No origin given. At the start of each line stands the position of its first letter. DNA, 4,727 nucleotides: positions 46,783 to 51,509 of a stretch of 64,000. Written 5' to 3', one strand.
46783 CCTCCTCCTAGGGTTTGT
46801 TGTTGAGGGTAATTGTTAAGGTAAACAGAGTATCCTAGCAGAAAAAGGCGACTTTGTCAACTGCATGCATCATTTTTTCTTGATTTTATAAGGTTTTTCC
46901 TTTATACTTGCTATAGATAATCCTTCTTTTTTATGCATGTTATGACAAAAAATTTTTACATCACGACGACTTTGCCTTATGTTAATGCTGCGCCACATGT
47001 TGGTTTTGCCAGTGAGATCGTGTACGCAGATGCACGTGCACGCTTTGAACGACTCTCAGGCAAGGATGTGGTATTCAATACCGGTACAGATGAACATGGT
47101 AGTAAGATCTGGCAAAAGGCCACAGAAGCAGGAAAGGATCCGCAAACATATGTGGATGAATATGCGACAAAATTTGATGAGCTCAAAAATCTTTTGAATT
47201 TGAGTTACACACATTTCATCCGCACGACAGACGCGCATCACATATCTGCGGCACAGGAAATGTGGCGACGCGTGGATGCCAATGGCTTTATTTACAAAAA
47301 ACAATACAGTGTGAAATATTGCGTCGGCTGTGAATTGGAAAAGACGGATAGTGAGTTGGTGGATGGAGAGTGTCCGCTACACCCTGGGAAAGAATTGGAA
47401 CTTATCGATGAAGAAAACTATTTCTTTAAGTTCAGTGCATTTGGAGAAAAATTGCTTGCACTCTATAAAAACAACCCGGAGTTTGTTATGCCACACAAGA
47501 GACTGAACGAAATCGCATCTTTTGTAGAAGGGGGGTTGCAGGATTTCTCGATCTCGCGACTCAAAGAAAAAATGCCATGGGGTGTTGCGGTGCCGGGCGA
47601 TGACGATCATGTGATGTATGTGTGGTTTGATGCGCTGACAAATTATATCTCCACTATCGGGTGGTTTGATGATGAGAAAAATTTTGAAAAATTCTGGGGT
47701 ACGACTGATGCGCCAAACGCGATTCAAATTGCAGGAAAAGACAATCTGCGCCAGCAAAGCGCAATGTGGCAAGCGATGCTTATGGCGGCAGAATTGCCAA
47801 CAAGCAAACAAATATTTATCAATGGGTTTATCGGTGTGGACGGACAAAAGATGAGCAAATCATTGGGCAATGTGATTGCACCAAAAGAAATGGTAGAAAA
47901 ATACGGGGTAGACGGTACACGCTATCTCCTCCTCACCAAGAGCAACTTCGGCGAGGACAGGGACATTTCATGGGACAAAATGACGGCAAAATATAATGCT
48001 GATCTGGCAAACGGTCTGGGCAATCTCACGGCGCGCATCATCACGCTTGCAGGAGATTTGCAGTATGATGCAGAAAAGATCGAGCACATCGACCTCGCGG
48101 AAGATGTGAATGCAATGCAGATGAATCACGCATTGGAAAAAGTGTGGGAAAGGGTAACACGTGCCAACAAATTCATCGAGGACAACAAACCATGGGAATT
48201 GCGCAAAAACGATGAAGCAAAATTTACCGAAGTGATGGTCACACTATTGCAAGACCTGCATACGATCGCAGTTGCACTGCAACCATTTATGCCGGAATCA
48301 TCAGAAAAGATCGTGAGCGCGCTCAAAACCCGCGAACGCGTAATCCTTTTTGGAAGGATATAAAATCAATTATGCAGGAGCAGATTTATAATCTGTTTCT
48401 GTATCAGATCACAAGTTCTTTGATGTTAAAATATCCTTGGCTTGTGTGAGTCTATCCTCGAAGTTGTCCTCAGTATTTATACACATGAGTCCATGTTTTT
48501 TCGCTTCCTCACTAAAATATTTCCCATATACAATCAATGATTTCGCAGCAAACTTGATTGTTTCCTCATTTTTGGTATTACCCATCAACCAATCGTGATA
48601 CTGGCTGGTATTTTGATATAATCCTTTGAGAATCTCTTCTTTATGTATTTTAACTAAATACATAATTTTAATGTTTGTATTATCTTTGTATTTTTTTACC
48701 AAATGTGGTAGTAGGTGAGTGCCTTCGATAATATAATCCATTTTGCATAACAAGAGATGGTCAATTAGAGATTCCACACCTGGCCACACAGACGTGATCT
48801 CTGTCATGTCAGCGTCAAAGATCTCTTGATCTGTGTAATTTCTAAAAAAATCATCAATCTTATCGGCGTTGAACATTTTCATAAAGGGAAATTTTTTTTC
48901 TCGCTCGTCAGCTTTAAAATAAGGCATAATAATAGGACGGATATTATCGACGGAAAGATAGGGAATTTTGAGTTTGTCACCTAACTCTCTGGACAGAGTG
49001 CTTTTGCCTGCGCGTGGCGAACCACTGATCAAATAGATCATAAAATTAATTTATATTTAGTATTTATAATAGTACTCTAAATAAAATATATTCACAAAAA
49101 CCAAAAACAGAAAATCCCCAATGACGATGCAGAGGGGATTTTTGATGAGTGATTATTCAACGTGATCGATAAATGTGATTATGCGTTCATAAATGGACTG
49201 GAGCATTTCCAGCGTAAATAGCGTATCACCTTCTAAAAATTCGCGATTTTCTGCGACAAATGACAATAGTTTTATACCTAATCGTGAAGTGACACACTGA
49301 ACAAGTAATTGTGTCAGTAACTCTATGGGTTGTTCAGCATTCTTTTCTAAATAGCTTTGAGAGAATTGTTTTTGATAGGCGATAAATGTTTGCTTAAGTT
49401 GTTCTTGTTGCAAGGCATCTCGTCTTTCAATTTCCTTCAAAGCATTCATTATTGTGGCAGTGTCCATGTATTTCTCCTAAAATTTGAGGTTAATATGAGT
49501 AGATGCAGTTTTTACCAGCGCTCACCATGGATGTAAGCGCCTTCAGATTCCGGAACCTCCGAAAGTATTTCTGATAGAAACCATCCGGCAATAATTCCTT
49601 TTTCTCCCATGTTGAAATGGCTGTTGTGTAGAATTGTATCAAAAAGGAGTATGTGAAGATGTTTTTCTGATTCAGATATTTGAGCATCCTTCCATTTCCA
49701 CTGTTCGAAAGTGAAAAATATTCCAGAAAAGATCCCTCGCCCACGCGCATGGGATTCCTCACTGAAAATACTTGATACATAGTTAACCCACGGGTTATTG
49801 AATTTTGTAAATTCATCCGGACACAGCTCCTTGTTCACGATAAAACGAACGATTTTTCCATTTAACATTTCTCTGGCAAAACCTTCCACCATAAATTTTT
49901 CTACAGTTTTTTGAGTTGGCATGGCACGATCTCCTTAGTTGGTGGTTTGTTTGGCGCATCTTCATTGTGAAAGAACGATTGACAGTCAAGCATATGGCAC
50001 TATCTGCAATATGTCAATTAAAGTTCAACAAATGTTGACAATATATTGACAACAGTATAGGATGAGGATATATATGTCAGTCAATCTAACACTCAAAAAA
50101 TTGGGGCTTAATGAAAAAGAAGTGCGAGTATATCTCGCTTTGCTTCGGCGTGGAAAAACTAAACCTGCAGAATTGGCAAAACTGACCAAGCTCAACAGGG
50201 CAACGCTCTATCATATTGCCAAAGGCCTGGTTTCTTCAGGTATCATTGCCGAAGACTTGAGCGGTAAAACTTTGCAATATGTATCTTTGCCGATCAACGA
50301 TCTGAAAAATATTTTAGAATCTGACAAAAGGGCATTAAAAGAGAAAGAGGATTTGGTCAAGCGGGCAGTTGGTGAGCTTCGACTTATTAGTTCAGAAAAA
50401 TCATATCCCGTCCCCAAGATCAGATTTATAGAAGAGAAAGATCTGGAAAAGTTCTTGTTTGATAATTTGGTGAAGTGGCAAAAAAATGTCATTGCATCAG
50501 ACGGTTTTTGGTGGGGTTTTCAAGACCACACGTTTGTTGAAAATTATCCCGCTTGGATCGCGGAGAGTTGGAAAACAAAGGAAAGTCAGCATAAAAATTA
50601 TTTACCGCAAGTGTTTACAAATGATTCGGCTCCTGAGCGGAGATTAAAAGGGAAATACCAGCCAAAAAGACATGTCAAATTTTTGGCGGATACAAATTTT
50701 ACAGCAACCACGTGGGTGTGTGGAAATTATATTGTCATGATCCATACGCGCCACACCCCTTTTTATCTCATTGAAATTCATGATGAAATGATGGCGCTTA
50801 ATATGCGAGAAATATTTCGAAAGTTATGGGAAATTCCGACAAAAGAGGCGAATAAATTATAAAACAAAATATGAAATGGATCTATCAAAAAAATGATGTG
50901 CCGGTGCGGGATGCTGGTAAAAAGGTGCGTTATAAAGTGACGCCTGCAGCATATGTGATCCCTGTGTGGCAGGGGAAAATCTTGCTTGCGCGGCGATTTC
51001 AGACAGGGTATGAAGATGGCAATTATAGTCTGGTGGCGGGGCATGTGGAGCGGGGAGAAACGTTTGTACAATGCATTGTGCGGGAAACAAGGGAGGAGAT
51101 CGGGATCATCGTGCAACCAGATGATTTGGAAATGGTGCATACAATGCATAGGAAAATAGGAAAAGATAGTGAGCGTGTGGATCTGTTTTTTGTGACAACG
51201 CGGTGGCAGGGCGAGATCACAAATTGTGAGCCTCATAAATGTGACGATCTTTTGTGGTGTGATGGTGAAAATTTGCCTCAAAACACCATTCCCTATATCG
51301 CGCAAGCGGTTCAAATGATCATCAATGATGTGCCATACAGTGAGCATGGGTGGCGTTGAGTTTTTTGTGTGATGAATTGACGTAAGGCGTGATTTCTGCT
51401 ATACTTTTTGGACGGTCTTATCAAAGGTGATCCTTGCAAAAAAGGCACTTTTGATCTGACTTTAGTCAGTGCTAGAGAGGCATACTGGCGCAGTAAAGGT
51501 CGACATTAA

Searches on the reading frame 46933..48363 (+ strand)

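Call 48: search_protein_families(library=pfam, proteins=[window:46933-48363:+], max_evalue=0.0001)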
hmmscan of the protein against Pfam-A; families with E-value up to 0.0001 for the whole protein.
window:46933-48363:+ (476 aa): 4 families
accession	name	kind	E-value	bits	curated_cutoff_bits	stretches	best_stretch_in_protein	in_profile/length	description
PF09334.17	tRNA-synt_1g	-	1.3e-98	330.8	20.1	2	156-369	177-390/391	tRNA synthetases class I (M)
PF00133.28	tRNA-synt_1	-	2.9e-30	105.8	22.7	2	224-345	295-413/414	tRNA synthetases class I (I, L, M and V)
PF01406.26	tRNA-synt_1e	-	5.3e-15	56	27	2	290-336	237-283/301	tRNA synthetases class I (C) catalytic domain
PF19303.5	Anticodon_3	-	2.4e-06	27.9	23.5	1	389-468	26-105/152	Anticodon binding domain of methionyl tRNA ligase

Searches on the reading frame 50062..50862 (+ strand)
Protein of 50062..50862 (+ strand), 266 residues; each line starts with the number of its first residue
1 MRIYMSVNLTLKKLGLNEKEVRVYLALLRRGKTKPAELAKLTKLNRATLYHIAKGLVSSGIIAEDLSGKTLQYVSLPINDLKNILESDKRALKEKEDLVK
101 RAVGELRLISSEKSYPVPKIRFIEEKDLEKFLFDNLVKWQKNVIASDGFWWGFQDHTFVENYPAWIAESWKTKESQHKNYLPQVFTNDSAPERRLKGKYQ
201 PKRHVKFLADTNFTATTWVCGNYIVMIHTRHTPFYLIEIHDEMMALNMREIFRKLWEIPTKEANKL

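Call 48: search_protein_families(library=pfam, proteins=[window:50062-50862:+], max_evalue=0.0001)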
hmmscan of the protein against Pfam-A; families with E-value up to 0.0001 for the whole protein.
window:50062-50862:+ (266 aa): 2 families
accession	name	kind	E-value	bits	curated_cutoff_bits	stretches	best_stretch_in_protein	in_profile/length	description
PF01978.25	TrmB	-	1.6e-11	44.3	25.6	1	11-74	1-63/68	Sugar-specific transcriptional regulator TrmB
PF22105.2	DUF6943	-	9e-05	23.1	27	0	45-124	45-122/131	Family of unknown function (DUF6943)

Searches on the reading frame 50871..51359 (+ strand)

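Call 48: search_protein_families(library=pfam, proteins=[window:50871-51359:+], max_evalue=0.0001)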
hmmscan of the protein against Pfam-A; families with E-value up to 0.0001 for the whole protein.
window:50871-51359:+ (162 aa): 2 families
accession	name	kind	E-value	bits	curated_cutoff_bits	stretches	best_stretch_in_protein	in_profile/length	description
PF00293.34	NUDIX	-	1.4e-18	67.6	21.1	1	25-135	4-118/134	NUDIX domain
PF14815.12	NUDIX_4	-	2.2e-05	24.7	35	1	29-141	3-104/113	NUDIX domain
